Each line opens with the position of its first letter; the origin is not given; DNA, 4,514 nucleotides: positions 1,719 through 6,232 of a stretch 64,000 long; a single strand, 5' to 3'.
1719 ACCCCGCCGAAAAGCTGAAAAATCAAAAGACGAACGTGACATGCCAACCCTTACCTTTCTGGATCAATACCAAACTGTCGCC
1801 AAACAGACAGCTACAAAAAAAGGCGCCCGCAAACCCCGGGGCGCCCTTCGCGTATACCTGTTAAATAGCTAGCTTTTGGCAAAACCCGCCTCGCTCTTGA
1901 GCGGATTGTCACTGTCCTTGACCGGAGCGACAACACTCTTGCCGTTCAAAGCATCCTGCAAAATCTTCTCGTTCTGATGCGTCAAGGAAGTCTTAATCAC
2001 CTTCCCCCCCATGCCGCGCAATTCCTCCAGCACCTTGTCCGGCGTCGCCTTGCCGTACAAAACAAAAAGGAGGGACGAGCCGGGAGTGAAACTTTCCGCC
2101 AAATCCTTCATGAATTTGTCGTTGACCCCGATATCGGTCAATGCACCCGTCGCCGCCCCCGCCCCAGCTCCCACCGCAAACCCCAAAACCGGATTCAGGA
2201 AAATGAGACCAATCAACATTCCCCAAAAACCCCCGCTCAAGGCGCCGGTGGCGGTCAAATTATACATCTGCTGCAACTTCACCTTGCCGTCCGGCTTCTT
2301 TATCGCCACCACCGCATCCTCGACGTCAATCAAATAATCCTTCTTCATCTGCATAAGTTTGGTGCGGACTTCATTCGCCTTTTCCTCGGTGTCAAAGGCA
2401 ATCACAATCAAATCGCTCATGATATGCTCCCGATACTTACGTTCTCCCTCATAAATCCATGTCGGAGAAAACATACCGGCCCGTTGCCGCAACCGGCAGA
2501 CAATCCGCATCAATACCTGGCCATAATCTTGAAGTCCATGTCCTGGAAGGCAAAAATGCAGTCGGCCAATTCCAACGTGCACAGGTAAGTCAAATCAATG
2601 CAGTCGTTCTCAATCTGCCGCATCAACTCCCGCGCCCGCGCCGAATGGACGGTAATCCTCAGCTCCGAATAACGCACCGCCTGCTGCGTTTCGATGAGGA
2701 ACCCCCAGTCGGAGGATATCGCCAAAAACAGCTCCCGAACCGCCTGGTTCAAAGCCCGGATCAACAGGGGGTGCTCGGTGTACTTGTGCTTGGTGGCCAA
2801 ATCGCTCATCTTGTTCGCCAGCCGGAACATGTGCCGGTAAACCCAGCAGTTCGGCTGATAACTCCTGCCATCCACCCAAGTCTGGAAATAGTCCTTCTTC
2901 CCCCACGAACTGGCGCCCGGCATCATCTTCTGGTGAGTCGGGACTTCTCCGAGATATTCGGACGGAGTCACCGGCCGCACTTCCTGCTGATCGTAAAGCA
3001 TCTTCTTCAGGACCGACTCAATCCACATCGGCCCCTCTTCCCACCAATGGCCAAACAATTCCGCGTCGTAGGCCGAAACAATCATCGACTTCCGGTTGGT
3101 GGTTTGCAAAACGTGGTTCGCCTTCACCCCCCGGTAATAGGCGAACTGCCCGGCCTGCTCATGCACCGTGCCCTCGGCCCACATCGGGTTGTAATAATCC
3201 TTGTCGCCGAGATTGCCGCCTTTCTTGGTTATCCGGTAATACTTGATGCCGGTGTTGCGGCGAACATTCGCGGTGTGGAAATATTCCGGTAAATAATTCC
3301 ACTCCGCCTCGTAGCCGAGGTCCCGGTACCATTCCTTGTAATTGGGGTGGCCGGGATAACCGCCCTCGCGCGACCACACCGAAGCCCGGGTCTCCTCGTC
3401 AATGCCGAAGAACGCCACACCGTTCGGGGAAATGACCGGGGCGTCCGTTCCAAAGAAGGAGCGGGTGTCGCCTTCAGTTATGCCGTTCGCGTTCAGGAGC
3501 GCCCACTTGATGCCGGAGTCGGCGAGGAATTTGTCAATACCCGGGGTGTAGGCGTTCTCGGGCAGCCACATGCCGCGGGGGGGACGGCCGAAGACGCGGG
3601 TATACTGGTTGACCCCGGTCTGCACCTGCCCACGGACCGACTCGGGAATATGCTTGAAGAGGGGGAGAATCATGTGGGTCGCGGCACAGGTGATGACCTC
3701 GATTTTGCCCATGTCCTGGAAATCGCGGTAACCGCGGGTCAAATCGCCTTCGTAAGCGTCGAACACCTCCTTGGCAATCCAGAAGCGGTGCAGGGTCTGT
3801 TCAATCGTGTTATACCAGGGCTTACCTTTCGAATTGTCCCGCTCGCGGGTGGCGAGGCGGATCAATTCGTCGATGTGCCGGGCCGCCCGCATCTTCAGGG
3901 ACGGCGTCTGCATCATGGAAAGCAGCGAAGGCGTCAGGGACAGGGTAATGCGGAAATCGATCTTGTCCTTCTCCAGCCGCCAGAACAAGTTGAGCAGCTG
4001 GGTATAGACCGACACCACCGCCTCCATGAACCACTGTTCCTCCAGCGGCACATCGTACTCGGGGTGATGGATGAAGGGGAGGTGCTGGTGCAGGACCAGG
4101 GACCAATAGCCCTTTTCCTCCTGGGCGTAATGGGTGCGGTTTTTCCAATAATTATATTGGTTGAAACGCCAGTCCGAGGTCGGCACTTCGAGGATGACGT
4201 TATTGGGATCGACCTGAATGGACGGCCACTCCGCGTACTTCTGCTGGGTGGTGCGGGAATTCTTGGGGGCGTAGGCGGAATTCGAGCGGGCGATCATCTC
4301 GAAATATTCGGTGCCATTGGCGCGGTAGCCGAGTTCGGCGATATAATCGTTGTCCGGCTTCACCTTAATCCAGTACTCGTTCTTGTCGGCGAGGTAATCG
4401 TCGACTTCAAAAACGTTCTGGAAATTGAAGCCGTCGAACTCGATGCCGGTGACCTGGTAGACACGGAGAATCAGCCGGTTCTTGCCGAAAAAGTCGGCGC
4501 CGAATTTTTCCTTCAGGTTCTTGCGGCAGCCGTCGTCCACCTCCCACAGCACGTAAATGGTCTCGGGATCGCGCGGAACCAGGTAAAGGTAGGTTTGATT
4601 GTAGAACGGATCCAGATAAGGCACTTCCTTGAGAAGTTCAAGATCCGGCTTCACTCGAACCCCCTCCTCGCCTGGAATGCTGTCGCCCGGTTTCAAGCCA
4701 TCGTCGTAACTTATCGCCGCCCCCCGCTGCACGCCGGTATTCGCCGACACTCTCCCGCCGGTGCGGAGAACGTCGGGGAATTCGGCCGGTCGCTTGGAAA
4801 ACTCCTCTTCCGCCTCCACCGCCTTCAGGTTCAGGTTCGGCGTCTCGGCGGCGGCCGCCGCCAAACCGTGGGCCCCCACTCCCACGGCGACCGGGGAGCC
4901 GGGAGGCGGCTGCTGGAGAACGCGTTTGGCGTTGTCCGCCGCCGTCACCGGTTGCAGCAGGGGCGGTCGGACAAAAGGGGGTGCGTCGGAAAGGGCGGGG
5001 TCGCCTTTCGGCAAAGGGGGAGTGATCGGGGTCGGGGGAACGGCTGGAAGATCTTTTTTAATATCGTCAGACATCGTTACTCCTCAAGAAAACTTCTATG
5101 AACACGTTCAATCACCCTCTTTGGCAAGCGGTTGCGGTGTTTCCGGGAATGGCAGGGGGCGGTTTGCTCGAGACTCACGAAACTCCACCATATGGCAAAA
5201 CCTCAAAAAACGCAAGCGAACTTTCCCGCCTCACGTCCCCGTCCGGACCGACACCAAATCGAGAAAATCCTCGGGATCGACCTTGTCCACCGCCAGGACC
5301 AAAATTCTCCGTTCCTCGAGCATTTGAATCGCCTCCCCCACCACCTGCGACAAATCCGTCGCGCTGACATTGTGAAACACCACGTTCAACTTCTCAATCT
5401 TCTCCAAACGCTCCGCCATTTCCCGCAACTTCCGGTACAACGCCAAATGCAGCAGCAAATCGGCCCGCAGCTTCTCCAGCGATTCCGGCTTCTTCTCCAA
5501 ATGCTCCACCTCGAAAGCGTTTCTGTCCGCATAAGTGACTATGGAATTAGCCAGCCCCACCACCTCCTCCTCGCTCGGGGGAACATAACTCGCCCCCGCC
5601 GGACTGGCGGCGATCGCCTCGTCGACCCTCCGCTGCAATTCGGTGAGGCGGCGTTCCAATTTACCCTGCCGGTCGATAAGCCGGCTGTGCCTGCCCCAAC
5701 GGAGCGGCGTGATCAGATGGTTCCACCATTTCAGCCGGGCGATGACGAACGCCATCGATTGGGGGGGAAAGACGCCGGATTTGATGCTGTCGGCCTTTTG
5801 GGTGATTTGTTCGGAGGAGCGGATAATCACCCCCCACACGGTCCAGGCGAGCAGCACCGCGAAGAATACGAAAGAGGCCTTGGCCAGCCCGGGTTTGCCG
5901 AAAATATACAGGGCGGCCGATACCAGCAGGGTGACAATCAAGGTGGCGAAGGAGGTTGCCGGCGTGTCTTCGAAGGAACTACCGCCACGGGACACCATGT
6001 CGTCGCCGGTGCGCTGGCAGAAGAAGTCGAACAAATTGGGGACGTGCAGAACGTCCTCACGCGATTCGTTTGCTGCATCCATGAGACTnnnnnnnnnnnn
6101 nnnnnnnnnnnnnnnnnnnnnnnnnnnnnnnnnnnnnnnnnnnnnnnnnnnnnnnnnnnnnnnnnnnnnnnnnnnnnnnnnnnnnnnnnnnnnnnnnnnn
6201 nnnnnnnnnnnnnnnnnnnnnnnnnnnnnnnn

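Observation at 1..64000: Polar switch of G- versus C-ending codons inside genes (sense strand C-rich at the 5' end, G-rich at the 3' end)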

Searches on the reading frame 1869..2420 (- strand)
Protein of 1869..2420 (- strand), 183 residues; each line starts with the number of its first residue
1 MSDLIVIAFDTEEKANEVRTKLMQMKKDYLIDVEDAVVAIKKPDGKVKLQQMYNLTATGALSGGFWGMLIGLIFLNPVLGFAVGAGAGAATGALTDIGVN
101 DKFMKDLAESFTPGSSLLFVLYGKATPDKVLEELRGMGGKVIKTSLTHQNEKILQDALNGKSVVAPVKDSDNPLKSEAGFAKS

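Call 54: search_protein_families(library=pfam, proteins=[window:1869-2420:-], max_evalue=0.00001)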
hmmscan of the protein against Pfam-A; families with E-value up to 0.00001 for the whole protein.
window:1869-2420:- (183 aa): 1 family
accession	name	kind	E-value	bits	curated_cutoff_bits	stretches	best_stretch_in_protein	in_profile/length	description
PF06897.17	DUF1269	-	2.1e-37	127.9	26.9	1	60-158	1-99/100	Protein of unknown function (DUF1269)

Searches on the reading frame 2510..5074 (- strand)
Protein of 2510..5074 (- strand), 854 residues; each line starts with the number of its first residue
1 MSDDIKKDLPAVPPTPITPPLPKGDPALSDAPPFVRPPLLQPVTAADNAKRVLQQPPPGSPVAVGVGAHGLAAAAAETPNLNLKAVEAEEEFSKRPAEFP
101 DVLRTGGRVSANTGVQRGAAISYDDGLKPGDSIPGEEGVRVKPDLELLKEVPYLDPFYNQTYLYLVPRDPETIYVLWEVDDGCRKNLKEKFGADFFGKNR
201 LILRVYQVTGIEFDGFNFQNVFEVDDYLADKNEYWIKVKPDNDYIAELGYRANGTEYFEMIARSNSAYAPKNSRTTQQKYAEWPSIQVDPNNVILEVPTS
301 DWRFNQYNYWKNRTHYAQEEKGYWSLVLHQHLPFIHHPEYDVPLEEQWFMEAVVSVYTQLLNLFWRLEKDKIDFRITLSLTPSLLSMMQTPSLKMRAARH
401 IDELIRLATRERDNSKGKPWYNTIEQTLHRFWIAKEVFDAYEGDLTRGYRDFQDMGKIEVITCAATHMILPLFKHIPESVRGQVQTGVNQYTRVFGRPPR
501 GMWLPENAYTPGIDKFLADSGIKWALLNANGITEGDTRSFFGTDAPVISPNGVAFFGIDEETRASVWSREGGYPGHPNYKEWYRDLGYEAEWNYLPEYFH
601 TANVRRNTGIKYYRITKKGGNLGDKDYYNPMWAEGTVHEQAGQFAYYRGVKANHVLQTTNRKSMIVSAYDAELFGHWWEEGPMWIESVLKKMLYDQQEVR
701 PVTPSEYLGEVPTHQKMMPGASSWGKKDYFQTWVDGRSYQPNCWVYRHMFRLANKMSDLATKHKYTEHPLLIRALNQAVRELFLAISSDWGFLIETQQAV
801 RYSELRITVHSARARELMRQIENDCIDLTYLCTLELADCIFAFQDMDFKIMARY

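Call 11: find_encoding_contigs(protein=window:2510-4948:-, flank=10000, max_places=6)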
Protein window:2510-4948:- (812 aa): no gene with exactly this product is on record in the collection.

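Call 50: search_protein_families(library=pfam, proteins=[window:2510-5074:-], max_evalue=0.001)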
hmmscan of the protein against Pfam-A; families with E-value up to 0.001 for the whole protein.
window:2510-5074:- (854 aa): 3 families
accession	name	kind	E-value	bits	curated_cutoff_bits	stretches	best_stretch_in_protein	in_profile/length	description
PF03065.20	Glyco_hydro_57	-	6.2e-29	101.6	21.2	1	326-626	2-255/291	Glycosyl hydrolase family 57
PF16258.11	DUF4912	-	3.4e-22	79.4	29.4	1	158-276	1-114/118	Domain of unknown function (DUF4912)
PF09210.16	BE_C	-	4e-21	75.7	25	1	748-843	1-95/101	1,4-alpha-glucan branching enzyme, C-terminal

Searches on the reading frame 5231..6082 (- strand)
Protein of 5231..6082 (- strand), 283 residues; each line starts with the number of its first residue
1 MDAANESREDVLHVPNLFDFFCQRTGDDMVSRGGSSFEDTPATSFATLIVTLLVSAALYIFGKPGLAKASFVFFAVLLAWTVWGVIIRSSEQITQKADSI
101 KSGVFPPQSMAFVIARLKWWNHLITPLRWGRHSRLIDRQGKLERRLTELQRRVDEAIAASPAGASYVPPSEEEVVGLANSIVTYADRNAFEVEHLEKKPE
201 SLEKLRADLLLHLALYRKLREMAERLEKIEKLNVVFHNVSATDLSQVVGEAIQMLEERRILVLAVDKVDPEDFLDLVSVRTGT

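Call 13: find_encoding_contigs(protein=window:5231-6082:-, flank=10000, max_places=6)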
Protein window:5231-6082:- (283 aa): no gene with exactly this product is on record in the collection.

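Call 54: search_protein_families(library=pfam, proteins=[window:5231-6082:-], max_evalue=0.00001)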
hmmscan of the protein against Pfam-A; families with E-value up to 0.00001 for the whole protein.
window:5231-6082:- (283 aa): 0 families
